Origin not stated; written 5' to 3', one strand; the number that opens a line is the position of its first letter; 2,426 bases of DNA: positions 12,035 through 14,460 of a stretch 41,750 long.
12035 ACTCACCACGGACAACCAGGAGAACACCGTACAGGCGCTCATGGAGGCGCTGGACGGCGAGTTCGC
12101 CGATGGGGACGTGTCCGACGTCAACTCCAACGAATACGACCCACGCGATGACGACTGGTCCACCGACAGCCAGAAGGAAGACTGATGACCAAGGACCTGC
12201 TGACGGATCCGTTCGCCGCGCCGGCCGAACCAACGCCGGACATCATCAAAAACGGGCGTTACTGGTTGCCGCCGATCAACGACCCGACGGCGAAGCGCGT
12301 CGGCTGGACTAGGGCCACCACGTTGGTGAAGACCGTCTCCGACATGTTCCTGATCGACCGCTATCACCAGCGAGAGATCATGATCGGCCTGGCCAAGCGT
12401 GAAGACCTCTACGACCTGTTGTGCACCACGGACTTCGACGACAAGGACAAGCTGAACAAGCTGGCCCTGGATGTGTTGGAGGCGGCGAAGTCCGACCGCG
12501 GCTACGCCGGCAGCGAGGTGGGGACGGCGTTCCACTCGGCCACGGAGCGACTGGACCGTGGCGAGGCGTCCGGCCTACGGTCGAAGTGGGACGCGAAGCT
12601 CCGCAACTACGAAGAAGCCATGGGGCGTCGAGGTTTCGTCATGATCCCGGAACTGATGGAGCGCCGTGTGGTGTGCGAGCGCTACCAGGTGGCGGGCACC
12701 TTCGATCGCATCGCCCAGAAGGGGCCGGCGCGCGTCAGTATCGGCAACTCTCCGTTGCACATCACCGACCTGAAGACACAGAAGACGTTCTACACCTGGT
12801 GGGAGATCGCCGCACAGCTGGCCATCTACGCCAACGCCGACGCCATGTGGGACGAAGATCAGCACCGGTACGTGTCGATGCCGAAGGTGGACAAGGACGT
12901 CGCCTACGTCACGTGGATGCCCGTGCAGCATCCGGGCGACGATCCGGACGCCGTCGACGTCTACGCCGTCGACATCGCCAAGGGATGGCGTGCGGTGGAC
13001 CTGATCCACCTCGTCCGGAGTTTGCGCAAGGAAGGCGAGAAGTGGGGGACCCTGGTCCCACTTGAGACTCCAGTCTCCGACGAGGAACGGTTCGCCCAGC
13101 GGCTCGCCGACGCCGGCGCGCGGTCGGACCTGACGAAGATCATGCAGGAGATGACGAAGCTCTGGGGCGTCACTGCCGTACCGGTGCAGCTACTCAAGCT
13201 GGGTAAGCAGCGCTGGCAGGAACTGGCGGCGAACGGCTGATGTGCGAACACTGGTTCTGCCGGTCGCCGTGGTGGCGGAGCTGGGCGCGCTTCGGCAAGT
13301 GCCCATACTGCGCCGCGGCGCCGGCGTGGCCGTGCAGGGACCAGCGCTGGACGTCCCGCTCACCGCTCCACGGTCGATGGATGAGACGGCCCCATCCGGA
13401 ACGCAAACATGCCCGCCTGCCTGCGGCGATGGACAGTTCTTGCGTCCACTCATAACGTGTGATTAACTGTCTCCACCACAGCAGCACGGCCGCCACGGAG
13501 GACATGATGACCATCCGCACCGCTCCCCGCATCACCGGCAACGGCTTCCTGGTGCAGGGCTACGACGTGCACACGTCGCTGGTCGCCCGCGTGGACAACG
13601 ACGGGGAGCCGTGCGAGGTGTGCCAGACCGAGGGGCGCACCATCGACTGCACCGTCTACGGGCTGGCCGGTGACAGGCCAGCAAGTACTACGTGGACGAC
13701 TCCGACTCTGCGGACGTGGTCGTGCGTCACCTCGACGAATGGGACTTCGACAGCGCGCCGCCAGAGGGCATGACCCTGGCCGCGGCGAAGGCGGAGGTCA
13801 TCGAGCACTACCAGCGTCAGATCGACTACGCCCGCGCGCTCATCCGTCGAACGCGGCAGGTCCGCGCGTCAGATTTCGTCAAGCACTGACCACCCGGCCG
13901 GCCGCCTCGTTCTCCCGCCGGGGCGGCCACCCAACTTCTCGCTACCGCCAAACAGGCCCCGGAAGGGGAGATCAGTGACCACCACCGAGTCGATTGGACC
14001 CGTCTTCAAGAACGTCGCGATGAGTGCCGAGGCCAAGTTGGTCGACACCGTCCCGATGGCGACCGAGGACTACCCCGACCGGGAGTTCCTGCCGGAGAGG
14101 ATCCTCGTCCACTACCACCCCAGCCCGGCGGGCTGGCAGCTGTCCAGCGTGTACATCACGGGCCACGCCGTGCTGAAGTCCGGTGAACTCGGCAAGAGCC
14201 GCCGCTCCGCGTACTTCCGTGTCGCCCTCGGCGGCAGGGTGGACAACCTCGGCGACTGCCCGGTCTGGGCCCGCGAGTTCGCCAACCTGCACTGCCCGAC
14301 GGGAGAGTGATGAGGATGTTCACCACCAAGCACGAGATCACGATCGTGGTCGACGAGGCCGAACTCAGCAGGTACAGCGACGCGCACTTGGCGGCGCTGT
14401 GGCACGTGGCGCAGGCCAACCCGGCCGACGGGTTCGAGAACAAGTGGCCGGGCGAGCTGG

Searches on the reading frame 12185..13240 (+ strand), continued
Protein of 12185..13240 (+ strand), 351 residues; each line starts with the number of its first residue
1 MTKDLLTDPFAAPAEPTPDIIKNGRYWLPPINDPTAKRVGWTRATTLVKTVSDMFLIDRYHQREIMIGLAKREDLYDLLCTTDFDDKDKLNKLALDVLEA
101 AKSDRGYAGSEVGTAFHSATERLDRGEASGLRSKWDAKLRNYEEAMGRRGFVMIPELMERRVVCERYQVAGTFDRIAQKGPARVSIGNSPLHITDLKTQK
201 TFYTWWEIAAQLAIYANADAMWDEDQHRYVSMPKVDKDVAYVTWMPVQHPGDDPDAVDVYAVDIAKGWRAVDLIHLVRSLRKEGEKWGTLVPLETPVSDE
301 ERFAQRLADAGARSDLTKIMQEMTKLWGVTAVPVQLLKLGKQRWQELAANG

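Call 67: get_annotated_region(hit=H54, flank=9000)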
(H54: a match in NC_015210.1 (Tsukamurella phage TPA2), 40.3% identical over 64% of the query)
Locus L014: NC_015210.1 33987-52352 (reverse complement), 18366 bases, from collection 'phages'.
description: Tsukamurella phage TPA2, complete genome.
organism: Tsukamurella phage TPA2 (NCBI taxid 981330)
taxonomy: Viruses; Duplodnaviria; Heunggongvirae; Uroviricota; Caudoviricetes
host: Tsukamurella paurometabola; source: -; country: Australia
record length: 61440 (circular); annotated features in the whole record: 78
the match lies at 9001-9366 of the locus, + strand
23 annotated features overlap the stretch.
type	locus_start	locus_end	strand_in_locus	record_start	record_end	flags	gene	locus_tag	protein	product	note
CDS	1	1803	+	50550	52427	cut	-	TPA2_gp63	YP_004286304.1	DNA polymerase I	orf63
CDS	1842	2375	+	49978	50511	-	-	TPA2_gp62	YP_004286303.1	phosphofructokinase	orf62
CDS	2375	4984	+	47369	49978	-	-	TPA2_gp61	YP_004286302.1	DNA polymerase/primase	orf61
CDS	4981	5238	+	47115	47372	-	-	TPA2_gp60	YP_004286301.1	hypothetical protein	similar to gp53 in Mycobacteriophage Phyler; orf60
CDS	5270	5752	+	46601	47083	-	-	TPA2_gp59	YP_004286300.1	hypothetical protein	similar to gp51 in Mycobacteriophage Cooper; orf59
CDS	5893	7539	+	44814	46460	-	-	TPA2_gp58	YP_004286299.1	helicase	orf58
CDS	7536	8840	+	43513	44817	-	-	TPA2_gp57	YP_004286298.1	exonuclease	similar to gp47 in Mycobacteriophage Cooper; orf57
CDS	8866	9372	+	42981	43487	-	-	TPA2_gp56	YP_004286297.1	hypothetical protein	similar to gp48 in Mycobacteriophage Phlyer; orf56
CDS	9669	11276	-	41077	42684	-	lysA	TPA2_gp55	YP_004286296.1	endolysin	LysA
CDS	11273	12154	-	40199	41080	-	-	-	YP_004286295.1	hypothetical protein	orf54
CDS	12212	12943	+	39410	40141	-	-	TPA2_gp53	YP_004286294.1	hypothetical protein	similar to gp41 in Mycobacteriophage PBI1; orf53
CDS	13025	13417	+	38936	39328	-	-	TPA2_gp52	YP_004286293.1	hypothetical protein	orf52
CDS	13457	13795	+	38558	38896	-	-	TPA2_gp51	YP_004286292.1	hypothetical protein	orf51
CDS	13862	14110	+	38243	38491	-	-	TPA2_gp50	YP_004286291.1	hypothetical protein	orf50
CDS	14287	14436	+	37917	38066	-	-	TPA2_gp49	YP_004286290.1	HTH DNA binding protein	similar to gp46 in Mycobacteriophage Pipefish; orf49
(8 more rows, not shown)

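Call 68: get_annotated_region(hit=H77, flank=9000)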
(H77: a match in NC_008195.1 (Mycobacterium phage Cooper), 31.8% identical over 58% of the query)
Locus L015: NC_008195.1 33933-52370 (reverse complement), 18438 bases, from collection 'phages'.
description: Mycobacterium phage Cooper, complete genome.
organism: Mycobacterium phage Cooper (NCBI taxid 373406)
taxonomy: Viruses; Duplodnaviria; Heunggongvirae; Uroviricota; Caudoviricetes; Bclasvirinae; Coopervirus; Coopervirus cooper
host: Mycobacterium; source: -; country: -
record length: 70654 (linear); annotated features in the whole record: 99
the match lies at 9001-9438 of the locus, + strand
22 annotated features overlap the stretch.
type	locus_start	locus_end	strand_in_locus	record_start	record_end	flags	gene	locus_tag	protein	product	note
CDS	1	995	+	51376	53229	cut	-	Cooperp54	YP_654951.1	gp54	-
CDS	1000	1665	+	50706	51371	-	-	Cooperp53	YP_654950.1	gp53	-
CDS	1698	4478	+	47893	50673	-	-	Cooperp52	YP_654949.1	DNA polymerase/primase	-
CDS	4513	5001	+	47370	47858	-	-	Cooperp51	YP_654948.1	gp51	-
CDS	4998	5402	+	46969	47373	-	-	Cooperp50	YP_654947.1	gp50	-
CDS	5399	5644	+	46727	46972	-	-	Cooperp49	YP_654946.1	gp49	-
CDS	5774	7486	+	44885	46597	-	-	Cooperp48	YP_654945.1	DNA helicase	-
CDS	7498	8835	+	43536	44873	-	-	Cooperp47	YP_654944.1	exonuclease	-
CDS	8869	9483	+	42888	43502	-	-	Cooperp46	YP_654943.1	gp46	-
CDS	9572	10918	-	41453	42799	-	-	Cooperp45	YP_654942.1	gp45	-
CDS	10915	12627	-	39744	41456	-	-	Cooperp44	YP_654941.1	endolysin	-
CDS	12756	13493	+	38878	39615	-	-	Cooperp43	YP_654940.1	gp43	-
CDS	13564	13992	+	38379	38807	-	-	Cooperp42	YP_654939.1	HTH DNA binding protein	-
CDS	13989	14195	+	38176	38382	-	-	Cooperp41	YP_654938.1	DNA binding protein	-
CDS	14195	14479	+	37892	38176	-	-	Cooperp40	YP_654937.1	gp40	-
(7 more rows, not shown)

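Call 69: get_annotated_region(hit=H61, flank=9000)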
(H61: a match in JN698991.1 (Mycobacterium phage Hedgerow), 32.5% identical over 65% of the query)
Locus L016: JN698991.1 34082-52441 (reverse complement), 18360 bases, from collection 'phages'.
description: Mycobacterium phage Hedgerow, complete genome.
organism: Mycobacterium phage Hedgerow (NCBI taxid 1089123)
taxonomy: Viruses; Duplodnaviria; Heunggongvirae; Uroviricota; Caudoviricetes; Bclasvirinae; Rosebushvirus; Rosebushvirus rosebush
host: Mycobacterium smegmatis mc2 155; source: soil; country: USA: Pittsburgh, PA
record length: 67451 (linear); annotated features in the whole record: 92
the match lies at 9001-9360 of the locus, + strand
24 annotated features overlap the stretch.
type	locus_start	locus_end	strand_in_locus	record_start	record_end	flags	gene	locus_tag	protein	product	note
CDS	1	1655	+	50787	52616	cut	57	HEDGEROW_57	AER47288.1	DNA polymerase I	gp57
CDS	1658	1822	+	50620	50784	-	56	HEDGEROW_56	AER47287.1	hypothetical protein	gp56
CDS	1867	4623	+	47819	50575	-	55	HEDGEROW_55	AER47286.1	DNA primase/helicase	gp55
CDS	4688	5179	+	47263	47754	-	54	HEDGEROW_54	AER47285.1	hypothetical protein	gp54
CDS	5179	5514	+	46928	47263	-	53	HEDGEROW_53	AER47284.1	hypothetical protein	gp53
CDS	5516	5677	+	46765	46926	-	52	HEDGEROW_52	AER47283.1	hypothetical protein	gp52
CDS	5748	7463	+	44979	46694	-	51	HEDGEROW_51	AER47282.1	DNA helicase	gp51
CDS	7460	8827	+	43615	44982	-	50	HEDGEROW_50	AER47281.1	hypothetical protein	gp50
CDS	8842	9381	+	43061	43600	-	49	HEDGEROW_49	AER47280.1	hypothetical protein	gp49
CDS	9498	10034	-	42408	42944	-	48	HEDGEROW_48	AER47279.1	holin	gp48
CDS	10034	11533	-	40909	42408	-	47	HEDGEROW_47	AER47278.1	lysin A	gp47; LysA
CDS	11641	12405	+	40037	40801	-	46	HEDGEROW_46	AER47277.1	hypothetical protein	gp46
CDS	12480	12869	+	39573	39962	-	45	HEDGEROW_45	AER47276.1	hypothetical protein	gp45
CDS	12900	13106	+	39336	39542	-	44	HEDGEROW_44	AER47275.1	helix-turn-helix DNA binding domain protein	gp44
CDS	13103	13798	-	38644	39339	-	43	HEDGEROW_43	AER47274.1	hypothetical protein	gp43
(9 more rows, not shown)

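Call 70: get_annotated_region(hit=H58, flank=9000)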
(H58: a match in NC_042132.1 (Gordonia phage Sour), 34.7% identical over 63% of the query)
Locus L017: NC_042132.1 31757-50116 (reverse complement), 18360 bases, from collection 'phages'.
description: Gordonia phage Sour, complete genome.
organism: Gordonia phage Sour (NCBI taxid 2182349)
taxonomy: Viruses; Duplodnaviria; Heunggongvirae; Uroviricota; Caudoviricetes; Sourvirus; Sourvirus sour
host: Gordonia terrae NRRL B-16283; source: soil; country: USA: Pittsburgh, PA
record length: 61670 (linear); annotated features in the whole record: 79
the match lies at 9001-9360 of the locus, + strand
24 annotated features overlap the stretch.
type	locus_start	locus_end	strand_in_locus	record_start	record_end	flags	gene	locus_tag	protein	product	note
CDS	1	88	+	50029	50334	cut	56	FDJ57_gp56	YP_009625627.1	hypothetical protein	-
CDS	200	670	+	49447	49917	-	55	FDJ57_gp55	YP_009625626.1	hypothetical protein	-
CDS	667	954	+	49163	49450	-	54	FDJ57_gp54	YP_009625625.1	hypothetical protein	-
CDS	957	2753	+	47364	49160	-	53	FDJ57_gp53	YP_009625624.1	DNA polymerase I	-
CDS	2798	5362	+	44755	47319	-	52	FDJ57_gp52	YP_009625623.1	DNA polymerase/primase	RepA helicase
CDS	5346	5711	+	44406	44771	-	51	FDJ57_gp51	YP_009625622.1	DNA binding protein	-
CDS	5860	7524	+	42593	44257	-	50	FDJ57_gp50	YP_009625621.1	DNA helicase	-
CDS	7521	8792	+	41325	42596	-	49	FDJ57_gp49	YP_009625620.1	exonuclease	-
CDS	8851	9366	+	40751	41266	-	48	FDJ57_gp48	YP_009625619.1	hypothetical protein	-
CDS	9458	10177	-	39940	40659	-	47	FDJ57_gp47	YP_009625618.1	lysin B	-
CDS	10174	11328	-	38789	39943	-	46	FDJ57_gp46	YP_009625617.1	endolysin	-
CDS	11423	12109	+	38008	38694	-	45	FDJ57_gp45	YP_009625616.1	hypothetical protein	-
CDS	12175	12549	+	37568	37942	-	44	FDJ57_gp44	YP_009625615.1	HTH DNA binding protein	-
CDS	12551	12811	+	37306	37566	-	43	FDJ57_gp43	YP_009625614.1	DNA binding protein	-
CDS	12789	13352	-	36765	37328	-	42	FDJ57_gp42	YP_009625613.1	minor tail protein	-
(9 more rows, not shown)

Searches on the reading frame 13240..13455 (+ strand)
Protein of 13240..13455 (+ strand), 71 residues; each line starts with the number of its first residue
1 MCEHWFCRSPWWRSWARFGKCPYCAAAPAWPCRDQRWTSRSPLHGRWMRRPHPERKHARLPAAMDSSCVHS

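Call 97: search_protein_families(library=phrogs, proteins=[window:13240-13455:+], max_evalue=0.01)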
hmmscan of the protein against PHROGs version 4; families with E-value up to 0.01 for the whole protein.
window:13240-13455:+ (71 aa): 1 family
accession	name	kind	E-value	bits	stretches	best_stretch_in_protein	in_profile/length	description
phrog_34179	-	unknown function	0.00088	20.4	1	20-37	53-70/86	-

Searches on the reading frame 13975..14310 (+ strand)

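Call 40: search_protein_families(library=phrogs, proteins=[window:13975-14310:+], max_evalue=0.01)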
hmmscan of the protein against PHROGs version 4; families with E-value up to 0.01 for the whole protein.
window:13975-14310:+ (111 aa): 1 family
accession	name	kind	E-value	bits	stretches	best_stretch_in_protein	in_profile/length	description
phrog_16041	-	unknown function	0.0055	17.3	1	23-109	161-260/268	-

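Call 41: search_protein_families(library=pfam, proteins=[window:13975-14310:+], max_evalue=0.01)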
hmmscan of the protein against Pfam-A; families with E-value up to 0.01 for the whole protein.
window:13975-14310:+ (111 aa): 0 families
